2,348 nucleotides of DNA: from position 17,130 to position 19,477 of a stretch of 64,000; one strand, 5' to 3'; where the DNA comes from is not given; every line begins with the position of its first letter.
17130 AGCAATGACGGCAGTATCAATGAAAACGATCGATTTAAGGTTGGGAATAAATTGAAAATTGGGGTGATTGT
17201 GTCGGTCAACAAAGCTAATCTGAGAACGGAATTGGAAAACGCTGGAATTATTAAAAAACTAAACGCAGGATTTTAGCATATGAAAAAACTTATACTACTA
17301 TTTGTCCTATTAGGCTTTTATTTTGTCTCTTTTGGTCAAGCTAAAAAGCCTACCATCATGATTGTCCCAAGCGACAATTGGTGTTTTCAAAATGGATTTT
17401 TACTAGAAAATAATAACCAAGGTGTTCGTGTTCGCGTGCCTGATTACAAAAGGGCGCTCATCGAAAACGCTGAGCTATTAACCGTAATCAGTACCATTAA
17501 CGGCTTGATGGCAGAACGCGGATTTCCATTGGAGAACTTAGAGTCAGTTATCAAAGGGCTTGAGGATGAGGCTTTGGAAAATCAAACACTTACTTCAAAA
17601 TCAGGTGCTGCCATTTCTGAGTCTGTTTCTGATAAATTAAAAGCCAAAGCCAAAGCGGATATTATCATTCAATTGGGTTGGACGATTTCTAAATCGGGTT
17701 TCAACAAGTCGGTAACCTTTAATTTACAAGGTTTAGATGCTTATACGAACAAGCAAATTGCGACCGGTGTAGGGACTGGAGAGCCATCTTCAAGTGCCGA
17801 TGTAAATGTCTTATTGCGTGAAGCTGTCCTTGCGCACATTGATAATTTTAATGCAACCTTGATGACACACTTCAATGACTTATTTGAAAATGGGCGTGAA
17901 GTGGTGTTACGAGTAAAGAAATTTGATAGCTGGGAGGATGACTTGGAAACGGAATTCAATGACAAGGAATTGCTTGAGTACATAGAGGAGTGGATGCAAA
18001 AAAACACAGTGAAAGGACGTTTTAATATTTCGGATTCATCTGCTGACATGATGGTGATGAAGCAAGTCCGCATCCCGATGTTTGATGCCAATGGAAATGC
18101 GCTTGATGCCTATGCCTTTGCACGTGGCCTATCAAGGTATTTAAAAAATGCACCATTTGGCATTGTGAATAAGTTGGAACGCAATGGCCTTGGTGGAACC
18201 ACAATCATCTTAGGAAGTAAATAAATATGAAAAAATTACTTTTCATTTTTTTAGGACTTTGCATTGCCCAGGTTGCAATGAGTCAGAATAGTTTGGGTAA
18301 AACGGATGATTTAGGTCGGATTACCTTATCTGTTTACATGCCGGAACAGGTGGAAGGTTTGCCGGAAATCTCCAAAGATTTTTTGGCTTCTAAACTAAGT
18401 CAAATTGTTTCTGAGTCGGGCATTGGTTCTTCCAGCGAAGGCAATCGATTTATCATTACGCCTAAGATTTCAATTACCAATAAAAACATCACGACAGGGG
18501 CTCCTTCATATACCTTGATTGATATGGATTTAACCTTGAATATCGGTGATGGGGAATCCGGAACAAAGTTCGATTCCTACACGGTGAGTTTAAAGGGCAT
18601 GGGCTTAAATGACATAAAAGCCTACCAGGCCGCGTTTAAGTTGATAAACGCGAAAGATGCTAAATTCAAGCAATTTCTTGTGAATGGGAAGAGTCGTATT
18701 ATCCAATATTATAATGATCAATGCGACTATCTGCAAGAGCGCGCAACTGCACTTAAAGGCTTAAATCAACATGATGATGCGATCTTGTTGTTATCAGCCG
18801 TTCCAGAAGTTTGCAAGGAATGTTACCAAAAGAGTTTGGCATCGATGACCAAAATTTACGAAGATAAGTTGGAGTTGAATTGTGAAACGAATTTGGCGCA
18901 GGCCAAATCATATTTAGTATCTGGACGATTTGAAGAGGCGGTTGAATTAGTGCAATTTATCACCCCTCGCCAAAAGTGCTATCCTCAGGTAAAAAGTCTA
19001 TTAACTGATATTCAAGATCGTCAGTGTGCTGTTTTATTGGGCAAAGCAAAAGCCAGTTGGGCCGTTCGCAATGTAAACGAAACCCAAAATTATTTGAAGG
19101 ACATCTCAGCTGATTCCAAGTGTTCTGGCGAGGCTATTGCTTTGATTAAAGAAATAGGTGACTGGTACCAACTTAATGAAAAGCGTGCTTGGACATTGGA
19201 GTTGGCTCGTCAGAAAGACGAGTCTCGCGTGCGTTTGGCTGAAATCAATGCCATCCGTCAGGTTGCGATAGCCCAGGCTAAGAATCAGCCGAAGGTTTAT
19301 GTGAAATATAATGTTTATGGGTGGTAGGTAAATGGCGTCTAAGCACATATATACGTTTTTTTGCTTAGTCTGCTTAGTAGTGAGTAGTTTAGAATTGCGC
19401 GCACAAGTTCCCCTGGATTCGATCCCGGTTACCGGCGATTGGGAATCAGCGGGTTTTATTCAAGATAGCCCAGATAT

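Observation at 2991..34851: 12-bp motif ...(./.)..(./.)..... upstream of seven accessory transcription units: a putative regulon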

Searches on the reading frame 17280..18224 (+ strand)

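Call 7: search_protein_families(library=pfam, proteins=[window:17280-18224:+])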
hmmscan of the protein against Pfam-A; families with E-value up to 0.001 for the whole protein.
window:17280-18224:+ (314 aa): 1 family
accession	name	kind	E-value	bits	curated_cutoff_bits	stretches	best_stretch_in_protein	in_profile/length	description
PF19672.4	DUF6175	-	1.5e-113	379.2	23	1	22-312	1-293/293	Family of unknown function (DUF6175)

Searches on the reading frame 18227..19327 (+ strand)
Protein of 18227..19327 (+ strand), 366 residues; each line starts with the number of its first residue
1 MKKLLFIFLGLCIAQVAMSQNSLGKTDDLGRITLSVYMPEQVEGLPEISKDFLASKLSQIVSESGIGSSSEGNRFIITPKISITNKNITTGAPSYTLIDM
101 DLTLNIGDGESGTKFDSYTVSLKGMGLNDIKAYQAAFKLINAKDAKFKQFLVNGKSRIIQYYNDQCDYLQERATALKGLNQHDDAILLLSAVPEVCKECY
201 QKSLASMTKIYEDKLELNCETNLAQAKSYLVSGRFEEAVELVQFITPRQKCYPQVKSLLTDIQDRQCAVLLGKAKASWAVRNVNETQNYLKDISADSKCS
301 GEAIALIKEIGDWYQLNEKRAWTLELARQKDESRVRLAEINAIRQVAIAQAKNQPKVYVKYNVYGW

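Call 7: search_protein_families(library=pfam, proteins=[window:18227-19327:+])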
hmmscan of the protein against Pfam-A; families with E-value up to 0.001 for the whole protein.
window:18227-19327:+ (366 aa): 1 family
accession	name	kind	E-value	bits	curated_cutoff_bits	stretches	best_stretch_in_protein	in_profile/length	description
PF17883.6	MBG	-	0.00047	21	23.3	1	78-143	25-87/97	MBG domain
